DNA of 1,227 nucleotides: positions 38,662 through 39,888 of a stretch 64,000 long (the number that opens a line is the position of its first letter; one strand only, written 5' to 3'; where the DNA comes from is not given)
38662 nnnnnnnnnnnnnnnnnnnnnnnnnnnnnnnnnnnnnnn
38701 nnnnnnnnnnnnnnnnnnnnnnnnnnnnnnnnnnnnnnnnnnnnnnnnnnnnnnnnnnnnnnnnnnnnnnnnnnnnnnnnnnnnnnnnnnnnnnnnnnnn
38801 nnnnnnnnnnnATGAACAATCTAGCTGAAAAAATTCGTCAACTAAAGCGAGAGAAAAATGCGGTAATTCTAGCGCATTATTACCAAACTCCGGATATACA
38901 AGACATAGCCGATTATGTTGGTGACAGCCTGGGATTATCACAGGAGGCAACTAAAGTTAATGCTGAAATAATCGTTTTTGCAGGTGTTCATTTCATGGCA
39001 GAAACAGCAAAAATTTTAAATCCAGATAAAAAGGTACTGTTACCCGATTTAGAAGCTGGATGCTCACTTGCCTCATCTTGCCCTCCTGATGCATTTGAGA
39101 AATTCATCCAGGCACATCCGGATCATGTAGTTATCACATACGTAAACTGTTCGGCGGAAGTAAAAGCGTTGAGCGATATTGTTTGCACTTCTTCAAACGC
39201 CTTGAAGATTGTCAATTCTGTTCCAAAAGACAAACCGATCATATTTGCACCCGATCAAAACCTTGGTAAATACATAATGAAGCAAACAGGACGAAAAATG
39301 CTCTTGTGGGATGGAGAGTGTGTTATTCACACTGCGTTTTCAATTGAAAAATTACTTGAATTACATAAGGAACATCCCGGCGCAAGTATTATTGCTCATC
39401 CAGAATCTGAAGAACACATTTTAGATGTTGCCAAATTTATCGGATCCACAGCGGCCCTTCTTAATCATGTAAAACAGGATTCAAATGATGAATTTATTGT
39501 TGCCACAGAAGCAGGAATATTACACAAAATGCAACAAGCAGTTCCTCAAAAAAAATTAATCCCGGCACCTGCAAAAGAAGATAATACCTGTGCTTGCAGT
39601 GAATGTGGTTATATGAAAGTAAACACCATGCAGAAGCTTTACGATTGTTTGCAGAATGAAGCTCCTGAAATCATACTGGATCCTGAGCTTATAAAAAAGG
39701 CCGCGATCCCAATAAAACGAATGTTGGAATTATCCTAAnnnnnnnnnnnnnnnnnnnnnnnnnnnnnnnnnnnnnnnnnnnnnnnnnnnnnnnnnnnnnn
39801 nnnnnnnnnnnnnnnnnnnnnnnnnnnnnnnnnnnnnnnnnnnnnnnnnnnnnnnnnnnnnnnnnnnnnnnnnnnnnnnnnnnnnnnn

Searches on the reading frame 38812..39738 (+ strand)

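Call 19: search_protein_families(library=pfam, proteins=[window:38812-39738:+], max_evalue=0.001)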
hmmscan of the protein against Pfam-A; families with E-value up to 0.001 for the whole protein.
window:38812-39738:+ (308 aa): 1 family
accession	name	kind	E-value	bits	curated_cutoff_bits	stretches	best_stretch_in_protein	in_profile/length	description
PF02445.21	NadA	-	2.1e-123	411.6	27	1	6-306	1-295/295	Quinolinate synthetase A protein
